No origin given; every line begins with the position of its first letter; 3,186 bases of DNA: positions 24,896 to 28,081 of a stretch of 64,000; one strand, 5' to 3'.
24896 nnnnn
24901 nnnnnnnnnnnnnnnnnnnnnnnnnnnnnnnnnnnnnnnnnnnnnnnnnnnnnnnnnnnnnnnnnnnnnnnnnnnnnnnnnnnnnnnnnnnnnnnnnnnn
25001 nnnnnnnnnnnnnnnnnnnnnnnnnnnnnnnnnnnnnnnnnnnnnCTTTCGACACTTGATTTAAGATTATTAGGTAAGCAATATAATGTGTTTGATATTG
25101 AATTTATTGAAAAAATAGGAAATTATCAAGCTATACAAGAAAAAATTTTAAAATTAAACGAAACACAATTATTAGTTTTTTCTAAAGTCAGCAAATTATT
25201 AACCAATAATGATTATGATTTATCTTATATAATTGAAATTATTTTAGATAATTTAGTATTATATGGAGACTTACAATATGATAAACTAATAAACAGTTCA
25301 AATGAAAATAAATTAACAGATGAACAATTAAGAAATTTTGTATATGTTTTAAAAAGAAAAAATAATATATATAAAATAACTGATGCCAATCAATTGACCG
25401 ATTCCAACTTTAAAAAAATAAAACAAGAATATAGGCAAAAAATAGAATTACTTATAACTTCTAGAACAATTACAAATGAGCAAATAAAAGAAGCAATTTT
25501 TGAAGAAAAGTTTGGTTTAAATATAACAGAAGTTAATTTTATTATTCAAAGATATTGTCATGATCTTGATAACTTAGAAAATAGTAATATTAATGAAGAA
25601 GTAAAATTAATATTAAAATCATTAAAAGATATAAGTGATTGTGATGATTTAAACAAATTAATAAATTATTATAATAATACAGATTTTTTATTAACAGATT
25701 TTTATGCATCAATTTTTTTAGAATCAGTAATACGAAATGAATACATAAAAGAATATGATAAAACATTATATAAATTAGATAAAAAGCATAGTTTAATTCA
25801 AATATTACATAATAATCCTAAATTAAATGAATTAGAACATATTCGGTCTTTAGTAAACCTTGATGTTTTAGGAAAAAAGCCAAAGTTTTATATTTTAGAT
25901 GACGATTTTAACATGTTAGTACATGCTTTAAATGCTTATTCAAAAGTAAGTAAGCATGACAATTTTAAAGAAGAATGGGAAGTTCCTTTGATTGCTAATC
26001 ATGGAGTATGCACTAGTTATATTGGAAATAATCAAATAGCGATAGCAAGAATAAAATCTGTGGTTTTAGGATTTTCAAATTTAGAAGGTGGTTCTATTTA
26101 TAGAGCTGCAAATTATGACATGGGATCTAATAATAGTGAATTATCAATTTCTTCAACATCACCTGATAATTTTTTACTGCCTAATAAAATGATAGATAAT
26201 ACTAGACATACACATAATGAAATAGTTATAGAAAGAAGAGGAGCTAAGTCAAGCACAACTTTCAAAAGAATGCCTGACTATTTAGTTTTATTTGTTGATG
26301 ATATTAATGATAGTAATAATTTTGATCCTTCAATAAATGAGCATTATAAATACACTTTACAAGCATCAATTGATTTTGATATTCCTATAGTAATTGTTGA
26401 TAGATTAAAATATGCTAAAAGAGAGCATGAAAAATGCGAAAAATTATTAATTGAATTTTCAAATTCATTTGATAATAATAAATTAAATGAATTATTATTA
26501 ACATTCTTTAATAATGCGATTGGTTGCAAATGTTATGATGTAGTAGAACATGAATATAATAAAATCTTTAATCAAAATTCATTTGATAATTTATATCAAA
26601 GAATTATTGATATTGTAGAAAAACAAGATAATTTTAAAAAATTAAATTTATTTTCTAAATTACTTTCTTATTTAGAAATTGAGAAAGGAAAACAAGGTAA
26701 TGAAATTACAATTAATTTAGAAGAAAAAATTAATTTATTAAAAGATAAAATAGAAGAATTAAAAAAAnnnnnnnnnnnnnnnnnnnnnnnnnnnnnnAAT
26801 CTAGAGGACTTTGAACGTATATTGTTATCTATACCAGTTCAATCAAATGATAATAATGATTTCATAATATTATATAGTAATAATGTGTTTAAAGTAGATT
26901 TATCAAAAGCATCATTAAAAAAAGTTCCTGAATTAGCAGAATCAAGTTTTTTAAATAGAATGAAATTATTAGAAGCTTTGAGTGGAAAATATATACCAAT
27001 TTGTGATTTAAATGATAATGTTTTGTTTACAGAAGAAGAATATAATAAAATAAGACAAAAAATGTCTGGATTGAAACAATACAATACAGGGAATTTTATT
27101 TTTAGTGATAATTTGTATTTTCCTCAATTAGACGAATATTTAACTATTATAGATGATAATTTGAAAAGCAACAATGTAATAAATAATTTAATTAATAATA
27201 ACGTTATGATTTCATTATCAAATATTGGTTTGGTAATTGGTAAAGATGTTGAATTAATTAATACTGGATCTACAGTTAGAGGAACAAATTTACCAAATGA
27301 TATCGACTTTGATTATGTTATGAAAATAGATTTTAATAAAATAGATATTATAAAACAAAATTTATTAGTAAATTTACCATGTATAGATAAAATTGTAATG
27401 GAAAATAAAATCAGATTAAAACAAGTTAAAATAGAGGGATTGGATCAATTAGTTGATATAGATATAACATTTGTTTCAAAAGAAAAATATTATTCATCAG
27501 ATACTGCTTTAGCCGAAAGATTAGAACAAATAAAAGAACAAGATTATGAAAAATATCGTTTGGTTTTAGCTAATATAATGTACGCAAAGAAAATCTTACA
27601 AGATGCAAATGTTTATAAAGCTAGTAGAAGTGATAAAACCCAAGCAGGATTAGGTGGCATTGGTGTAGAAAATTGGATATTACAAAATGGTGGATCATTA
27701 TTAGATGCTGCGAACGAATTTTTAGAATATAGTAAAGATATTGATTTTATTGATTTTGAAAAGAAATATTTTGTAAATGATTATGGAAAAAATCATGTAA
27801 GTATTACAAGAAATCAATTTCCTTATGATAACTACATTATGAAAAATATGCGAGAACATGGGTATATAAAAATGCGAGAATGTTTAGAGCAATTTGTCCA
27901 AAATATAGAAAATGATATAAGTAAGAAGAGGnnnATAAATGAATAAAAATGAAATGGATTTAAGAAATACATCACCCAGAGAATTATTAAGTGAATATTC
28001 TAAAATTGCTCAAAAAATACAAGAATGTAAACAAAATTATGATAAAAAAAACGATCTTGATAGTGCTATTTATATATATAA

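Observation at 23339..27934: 1531-aa cytoplasmic protein: repeat array + unknown core + C-terminal polymerase-beta-type nucleotidyltransferase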

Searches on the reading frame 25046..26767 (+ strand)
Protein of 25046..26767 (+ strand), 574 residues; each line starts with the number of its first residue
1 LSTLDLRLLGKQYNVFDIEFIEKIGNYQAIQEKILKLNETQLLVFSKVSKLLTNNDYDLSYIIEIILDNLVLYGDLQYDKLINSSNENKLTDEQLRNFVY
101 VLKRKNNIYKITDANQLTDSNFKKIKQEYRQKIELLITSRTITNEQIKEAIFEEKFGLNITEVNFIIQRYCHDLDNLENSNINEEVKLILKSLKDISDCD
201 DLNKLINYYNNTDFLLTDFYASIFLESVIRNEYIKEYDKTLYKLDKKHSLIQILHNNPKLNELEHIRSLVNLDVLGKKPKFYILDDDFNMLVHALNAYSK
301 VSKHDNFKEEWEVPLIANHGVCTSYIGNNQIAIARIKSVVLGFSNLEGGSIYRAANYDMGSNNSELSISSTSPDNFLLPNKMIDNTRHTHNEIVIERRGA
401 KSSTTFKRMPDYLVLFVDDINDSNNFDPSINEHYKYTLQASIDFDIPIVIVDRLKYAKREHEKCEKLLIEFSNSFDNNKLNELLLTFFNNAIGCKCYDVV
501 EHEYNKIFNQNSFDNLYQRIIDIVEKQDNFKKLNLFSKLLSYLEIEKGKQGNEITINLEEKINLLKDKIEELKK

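Call 115: search_dna_similar(query=window:25046-26767:+, collection=phages, mode=protein, max_evalue=0.001, max_rows=10)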
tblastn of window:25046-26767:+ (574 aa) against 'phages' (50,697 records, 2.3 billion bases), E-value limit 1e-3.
No match.

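Call 116: search_dna_similar(query=window:25046-26767:+, collection=plasmids, mode=protein, max_evalue=0.001, max_rows=10)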
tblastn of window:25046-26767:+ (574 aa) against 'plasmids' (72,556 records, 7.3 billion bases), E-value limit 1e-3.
No match.

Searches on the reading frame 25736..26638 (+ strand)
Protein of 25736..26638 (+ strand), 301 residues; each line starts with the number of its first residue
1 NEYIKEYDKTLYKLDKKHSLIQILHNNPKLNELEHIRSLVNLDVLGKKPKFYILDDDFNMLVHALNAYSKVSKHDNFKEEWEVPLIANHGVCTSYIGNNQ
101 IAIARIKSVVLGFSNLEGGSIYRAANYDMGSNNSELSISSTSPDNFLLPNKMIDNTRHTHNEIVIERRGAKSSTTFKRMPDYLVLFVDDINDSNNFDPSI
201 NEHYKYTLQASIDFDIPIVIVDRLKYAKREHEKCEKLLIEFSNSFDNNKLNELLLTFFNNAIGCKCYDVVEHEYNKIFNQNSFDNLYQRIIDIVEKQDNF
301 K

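Call 45: search_protein_representatives(protein=window:25736-26638:+)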
Query: 301 residues. Proteins with E-value up to 0.001 (for the whole library): 597; up to 1e-10: 410; up to 1e-30: 79. The best 150 are listed.
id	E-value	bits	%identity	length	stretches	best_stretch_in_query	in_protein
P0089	7.1e-158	540.9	93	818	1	1-264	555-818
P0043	1.2e-80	287.5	50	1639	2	2-296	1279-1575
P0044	3.1e-72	259.9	47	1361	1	2-298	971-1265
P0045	4.2e-71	256.2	46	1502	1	2-297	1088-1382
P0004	4.3e-71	256.1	50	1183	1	32-297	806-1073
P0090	2.0e-69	250.7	50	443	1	32-295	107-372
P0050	6.6e-69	249.0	46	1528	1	3-294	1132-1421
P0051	2.7e-68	246.9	49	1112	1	39-294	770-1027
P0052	6.4e-68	245.7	49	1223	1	33-294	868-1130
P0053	2.8e-67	243.6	52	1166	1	36-294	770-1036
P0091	4.0e-67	243.1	48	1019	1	32-295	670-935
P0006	1.2e-66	241.5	49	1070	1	37-298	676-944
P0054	1.2e-66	241.5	47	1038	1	8-298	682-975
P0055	1.8e-66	240.9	45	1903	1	2-300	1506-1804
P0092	3.1e-66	240.2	50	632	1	2-296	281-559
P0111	2.7e-48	181.3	38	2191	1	27-296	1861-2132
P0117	3.6e-38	148.1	38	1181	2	3-213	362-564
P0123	8.2e-36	140.3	36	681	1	40-292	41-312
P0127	2.5e-34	135.5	33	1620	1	57-292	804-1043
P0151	1.7e-28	116.3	27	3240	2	38-266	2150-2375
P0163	5.5e-27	111.4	35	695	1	52-300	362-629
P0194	2.9e-23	99.1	35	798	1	51-252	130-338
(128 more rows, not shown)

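Call 47: search_protein_families(library=pfam, proteins=[P0151, P0111, P0123, P0163, P0127, P0194], max_evalue=0.01)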
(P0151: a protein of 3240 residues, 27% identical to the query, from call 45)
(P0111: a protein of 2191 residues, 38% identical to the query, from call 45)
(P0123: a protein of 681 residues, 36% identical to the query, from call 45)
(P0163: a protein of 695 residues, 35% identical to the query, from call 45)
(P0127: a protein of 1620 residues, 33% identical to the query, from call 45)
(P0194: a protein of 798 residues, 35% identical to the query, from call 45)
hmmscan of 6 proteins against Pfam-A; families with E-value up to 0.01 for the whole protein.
P0151 (3240 aa): 0 families

P0111 (2191 aa): 1 family
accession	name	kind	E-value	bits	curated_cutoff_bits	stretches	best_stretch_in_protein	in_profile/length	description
PF13475.11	DUF4116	-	0.001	19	24.9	0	948-982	12-45/49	Domain of unknown function (DUF4116)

P0123 (681 aa): 2 families
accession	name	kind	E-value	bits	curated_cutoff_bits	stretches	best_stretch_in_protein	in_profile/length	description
PF01966.28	HD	-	2.4e-06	28.2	22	1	433-556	3-115/116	HD domain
PF24391.1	HD-CE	-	0.0032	17.6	27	1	430-485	7-52/263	HD-CE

P0163 (695 aa): 0 families

P0127 (1620 aa): 1 family
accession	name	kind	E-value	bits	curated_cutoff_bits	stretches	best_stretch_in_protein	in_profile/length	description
PF01966.28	HD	-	1.8e-05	25.4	22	1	1452-1568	3-115/116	HD domain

P0194 (798 aa): 2 families
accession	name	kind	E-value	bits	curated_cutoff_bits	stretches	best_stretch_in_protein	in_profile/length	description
PF01966.28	HD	-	9.2e-07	29.6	22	1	480-587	2-93/116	HD domain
PF24391.1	HD-CE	-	1.5e-05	25.2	27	1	477-517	6-49/263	HD-CE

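Call 54: search_protein_families(library=padloc, proteins=[P0123], max_evalue=0.01)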
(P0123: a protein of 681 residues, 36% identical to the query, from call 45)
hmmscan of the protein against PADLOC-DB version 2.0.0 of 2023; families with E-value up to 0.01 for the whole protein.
P0123 (681 aa): 0 families

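Call 82: search_protein_families(library=pfam, proteins=[P0117], max_evalue=1)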
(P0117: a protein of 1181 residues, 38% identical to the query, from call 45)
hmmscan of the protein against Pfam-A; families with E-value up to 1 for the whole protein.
P0117 (1181 aa): 1 family
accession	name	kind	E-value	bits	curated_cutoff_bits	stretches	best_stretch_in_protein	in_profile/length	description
PF17470.7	Gp45_2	-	0.053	13.9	28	1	17-47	21-51/58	Phage gene product 45.2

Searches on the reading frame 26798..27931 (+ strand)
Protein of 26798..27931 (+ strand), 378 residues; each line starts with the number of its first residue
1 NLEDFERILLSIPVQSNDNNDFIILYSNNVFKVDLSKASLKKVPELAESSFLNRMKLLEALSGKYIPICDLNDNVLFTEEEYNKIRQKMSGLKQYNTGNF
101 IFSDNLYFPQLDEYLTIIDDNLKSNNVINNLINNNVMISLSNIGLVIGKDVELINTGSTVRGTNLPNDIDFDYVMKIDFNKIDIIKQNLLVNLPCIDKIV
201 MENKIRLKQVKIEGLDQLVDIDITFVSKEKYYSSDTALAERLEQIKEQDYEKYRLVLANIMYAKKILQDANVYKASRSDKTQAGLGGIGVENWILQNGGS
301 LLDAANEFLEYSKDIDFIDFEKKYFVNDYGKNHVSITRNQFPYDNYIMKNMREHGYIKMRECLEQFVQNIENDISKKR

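Call 19: search_solved_structures(query=A1, max_evalue=10, show_alignments=3)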
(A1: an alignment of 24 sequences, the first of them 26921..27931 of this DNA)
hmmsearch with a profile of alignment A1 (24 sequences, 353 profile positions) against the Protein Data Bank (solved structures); distinct sequences matched with E-value up to 10: 3.
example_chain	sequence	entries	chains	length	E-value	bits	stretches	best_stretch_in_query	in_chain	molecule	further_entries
9xbd_E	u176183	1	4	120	0.0025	20.3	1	97-168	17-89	Nucleotidyltransferase domain-containing protein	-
9h1z_A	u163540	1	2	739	0.12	14.8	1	88-170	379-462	2'-5'-oligoadenylate synthase 2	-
6x59_K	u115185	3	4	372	0.21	14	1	58-148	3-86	Cyclic GMP-AMP synthase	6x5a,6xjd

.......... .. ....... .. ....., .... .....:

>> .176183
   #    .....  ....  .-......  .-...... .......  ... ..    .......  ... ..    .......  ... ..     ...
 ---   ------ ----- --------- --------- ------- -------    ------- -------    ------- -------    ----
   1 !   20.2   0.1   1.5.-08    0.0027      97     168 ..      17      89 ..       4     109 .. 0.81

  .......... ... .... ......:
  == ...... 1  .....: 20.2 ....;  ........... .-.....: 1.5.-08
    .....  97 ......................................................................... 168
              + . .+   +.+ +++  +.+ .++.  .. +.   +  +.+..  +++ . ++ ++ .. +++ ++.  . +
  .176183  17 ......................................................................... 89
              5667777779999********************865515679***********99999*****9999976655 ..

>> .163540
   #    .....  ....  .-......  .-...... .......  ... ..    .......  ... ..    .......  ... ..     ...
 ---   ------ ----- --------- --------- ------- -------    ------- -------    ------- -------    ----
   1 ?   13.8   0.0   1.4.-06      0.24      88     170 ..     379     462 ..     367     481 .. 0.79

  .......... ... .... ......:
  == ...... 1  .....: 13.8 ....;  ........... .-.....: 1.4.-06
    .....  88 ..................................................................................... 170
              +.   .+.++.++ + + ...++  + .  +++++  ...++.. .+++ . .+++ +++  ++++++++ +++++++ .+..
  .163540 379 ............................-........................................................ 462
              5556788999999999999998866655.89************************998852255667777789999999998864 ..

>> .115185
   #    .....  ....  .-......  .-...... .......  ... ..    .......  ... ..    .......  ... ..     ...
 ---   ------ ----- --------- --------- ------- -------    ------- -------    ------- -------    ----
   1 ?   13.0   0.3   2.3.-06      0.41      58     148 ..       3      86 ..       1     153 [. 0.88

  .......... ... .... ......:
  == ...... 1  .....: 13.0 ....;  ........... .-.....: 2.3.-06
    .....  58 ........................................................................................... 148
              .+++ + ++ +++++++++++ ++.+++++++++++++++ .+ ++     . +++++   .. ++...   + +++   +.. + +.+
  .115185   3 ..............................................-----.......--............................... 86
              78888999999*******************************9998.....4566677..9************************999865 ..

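Call 26: predict_structure(alignment_id=A1)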
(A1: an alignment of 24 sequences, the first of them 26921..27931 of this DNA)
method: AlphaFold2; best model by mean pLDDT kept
length: 337 residues; sequences in the alignment: 24
mean_pLDDT: 93.1   pTM: 0.92
mean pLDDT of the five models: 93.1, 92.7, 92.4, 92.2, 92.0
residues with pLDDT >= 90: 284; 70-90: 46; 50-70: 7; < 50: 0
segments of 3 or more residues with pLDDT < 50: none
pLDDT, mean of each block of 10 residues (from residue 1): 74 93 92 93 97 97 97 96 96 96 93 94 92 92 95 95 95 95 88 95 98 98 96 78 94 99 98 96 95 84 93 96 96 77
secondary structure, 60 per line:
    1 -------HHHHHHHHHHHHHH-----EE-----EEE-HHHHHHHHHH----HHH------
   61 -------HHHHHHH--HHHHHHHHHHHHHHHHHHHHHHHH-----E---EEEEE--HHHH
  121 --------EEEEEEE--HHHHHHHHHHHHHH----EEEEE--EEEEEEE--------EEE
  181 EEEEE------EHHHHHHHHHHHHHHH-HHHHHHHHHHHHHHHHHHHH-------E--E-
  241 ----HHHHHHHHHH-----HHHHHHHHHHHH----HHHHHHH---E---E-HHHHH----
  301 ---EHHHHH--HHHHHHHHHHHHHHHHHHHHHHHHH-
elements in order: H8-21 E34-36 H38-47 H68-74 H77-100 E110-114 H117-120 E129-135 H138-151 E156-160 E163-169 E178-185 H193-207 H209-228 H245-254 H260-271 H276-282 H292-296 H305-309 H312-336

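Call 31: fold_search(model_id=the predicted structure, library=pdb)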
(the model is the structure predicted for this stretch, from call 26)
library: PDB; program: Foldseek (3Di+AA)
matches with E <= 10: 464; with E <= 0.001: 12
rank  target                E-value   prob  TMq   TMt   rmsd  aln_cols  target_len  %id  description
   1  3ovs_A                1.2e-04  1.00  0.47  0.37   6.5       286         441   15  How the CCA-adding Enzyme Selects Adenine over Cytosine in Position 76 of tRNA (released 2010-12-01)
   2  1r89                  1.8e-04  1.00  0.48  0.39   5.1       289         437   15  Crystal Structures of an Archaeal Class I CCA-Adding Enzyme and Its Nucleotide Complexes (released 2003-12-16)
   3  1ueu                  2.3e-04  1.00  0.46  0.37   5.6       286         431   13  Divergent evolutions of trinucleotide polymerization revealed by an archaeal CCA-adding enzyme structure (released 2003-12-02)
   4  1uet                  2.5e-04  1.00  0.47  0.38   5.5       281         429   13  Divergent evolutions of trinucleotide polymerization revealed by an archaeal CCA-adding enzyme structure (released 2003-12-02)
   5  4ud5_B                2.5e-04  1.00  0.32  0.32   7.9       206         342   16  Structural Plasticity of Cid1 Provides a Basis for its RNA Terminal Uridylyl Transferase Activity (released 2015-03-18)
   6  2dvi_A                4.0e-04  1.00  0.48  0.39   5.3       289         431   13  Complex structure of CCA-adding enzyme, mini-DCC and CTP (released 2006-11-14)
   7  4e7x_A                5.8e-04  1.00  0.44  0.46   8.2       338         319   12  Structural Basis for the Activity of a Cytoplasmic RNA Terminal U-transferase (released 2012-07-04)
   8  4x4p_C                6.1e-04  1.00  0.43  0.34   7.0       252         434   13  Crystal structure of the A.fulgidus CCA-adding enzyme in complex with a G70A arginyl-tRNA minihelix ending in CCAC (released 2015-02-11)
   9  4e8f_A                6.4e-04  1.00  0.44  0.46   8.8       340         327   12  Structural Basis for the Activity of a Cytoplasmic RNA Terminal U-transferase (released 2012-07-04)
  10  4fh3                  6.7e-04  1.00  0.43  0.44   8.8       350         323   14  Crystal structures of the Cid1 poly (U) polymerase reveal the mechanism for UTP selectivity (released 2012-08-29)
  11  4e80_A                9.2e-04  1.00  0.41  0.44   9.3       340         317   13  Structural Basis for the Activity of a Cytoplasmic RNA Terminal U-transferase (released 2012-07-04)
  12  4e80_B                9.6e-04  1.00  0.41  0.44   9.3       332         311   11  Structural Basis for the Activity of a Cytoplasmic RNA Terminal U-transferase (released 2012-07-04)
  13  4rwn_A                1.1e-03  1.00  0.35  0.34  12.6       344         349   12  Crystal structure of the pre-reactive state of porcine OAS1 (released 2015-05-20)
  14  4ud5_A                1.2e-03  1.00  0.34  0.34   7.6       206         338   14  Structural Plasticity of Cid1 Provides a Basis for its RNA Terminal Uridylyl Transferase Activity (released 2015-03-18)
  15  5jnb_B                1.4e-03  1.00  0.35  0.36   4.6       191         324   12  structure of GLD-2/RNP-8 complex (released 2016-06-22)
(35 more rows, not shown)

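Call 117: search_dna_similar(query=window:26798-27931:+, collection=phages, mode=protein, max_evalue=0.001, max_rows=10)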
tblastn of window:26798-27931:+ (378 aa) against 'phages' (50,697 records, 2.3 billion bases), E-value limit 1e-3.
No match.

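Call 118: search_dna_similar(query=window:26798-27931:+, collection=plasmids, mode=protein, max_evalue=0.001, max_rows=10)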
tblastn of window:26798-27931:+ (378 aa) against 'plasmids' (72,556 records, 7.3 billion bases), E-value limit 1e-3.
No match.
